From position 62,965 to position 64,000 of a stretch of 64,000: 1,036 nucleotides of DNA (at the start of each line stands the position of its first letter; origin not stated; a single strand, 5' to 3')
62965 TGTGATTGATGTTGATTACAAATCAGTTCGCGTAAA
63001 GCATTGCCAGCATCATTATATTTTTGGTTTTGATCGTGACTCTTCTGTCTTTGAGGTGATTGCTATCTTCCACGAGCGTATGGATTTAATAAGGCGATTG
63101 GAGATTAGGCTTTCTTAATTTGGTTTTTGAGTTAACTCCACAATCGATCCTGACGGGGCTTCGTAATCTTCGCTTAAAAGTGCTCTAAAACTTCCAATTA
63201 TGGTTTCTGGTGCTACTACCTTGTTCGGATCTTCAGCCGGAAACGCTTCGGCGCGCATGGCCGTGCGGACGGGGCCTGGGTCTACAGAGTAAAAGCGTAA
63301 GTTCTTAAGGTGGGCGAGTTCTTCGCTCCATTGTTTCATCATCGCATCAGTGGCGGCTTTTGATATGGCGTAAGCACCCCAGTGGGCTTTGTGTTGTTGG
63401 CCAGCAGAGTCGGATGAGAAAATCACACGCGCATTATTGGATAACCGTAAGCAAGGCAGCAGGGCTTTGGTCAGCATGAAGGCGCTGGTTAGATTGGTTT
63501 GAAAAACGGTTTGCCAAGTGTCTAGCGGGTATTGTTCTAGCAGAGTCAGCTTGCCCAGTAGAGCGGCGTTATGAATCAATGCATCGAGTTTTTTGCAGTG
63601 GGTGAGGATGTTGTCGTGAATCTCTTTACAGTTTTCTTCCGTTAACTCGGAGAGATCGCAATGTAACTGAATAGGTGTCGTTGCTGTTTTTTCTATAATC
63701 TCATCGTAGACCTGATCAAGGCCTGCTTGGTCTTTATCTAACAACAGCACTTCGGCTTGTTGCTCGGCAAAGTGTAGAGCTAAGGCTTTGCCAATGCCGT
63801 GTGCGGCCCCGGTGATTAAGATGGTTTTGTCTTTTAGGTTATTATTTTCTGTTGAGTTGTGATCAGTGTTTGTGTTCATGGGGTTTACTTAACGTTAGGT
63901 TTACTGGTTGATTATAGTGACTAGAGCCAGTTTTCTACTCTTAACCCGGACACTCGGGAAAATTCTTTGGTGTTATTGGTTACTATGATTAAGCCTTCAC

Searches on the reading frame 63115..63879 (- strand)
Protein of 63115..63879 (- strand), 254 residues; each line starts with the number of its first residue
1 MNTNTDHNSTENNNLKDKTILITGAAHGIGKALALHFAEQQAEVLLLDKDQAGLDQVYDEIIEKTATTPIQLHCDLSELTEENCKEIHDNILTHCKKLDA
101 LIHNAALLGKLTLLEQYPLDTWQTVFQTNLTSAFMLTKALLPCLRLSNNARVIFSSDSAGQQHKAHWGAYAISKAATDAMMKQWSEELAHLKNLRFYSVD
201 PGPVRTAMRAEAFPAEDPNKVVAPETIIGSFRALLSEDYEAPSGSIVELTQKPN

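Call 60: search_protein_families(library=ncbifam, proteins=[window:63115-63879:-], max_evalue=0.00001)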
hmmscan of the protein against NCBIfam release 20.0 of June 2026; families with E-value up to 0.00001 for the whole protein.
window:63115-63879:- (254 aa): 219 families (the best 25 are shown)
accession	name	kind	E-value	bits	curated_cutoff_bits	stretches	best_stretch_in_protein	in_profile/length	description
NF006509.0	PRK08945.1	equivalog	8.8e-76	254.3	269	1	9-249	5-244/248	YciK family oxidoreductase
NF006431.0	PRK08703.1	equivalog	7.3e-45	153.5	324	1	13-249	2-239/239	SDR family oxidoreductase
NF005672.0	PRK07454.1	equivalog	4.1e-35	121.1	234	1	16-208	5-192/241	SDR family oxidoreductase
NF009468.0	PRK12826.1-4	equivalog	2.8e-33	115.7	318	1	13-207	3-193/256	SDR family oxidoreductase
NF004203.0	PRK05653.2-4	subfamily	4.1e-31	108.3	313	1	14-224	3-210/260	3-oxoacyl-ACP reductase FabG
NF006073.0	PRK08219.1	equivalog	2.9e-30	105.7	218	1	17-235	3-209/227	SDR family oxidoreductase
NF005559.1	PRK07231.1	subfamily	3.5e-30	105.3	215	1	15-218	2-200/249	glucose 1-dehydrogenase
NF009466.0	PRK12826.1-2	subfamily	7.3e-30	104.2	222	1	17-219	3-202/248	3-oxoacyl-ACP reductase FabG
NF005681.0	PRK07478.1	subfamily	7.4e-30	104.2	267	1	13-222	2-208/254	SDR family oxidoreductase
NF006693.0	PRK09242.1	equivalog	2.1e-29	102.4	328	1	12-213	5-203/258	SDR family oxidoreductase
NF005806.0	PRK07666.1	equivalog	3.4e-29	101.8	286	1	13-229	3-215/239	3-ketoacyl-ACP reductase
NF004825.0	PRK06181.1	equivalog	7.4e-29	100.8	215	1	13-215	2-199/268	SDR family oxidoreductase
NF006072.0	PRK08217.1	subfamily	2.5e-27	96.3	298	1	14-214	2-206/253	3-ketoacyl-(acyl-carrier-protein) reductase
NF005909.0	PRK07890.1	subfamily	2.5e-27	95.8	258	1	14-202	4-187/260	short chain dehydrogenase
NF006074.0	PRK08220.1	equivalog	4.3e-27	95.3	312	1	12-219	3-195/251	2,3-dihydro-2,3-dihydroxybenzoate dehydrogenase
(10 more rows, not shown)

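Call 66: find_encoding_contigs(protein=window:63115-63879:-, flank=10000, max_places=1)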
Protein window:63115-63879:- (254 aa): 8 contigs read that carry it; 1 place shown.
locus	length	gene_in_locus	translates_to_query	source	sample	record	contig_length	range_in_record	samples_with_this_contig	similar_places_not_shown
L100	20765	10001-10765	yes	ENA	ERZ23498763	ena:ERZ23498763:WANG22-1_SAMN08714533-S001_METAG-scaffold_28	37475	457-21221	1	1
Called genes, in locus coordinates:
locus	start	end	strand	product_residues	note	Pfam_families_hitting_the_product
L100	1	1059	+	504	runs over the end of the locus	?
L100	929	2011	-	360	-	-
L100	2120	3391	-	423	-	PF13793:Pribosyltran_N, PF00156:Pribosyltran, PF14572:Pribosyl_synth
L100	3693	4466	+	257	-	PF01209:Ubie_methyltran, PF13489:Methyltransf_23, PF13847:Methyltransf_31, PF08241:Methyltransf_11, PF08242:Methyltransf_12, PF13649:Methyltransf_25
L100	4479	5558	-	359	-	PF08713:DNA_alkylation (weak)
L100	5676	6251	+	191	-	PF00081:Sod_Fe_N, PF02777:Sod_Fe_C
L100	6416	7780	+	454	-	PF01979:Amidohydro_1, PF07969:Amidohydro_3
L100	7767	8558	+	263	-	PF01209:Ubie_methyltran, PF02353:CMAS, PF06325:PrmA, PF05175:MTS, PF13489:Methyltransf_23, PF13649:Methyltransf_25, PF13847:Methyltransf_31, PF08241:Methyltransf_11, +6 more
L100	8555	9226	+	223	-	PF00702:Hydrolase, PF12710:HAD, PF13419:HAD_2, PF13242:Hydrolase_like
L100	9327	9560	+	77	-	-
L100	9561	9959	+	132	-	PF01850:PIN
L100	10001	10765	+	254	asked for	PF00106:adh_short, PF01370:Epimerase (weak), PF02719:Polysacc_synt_2 (weak), PF08659:KR, PF13561:adh_short_C2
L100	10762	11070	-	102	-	PF05016:ParE_toxin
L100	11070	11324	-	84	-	PF09386:ParD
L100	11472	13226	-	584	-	PF00364:Biotin_lipoyl, PF01597:GCV_H (faint), PF25917:BSH_RND (faint), PF25997:BSH_YhbJ (faint), PF00364:Biotin_lipoyl, PF25984:BSH_YknX (weak), PF02817:E3_binding, PF00198:2-oxoacid_dh, +1 more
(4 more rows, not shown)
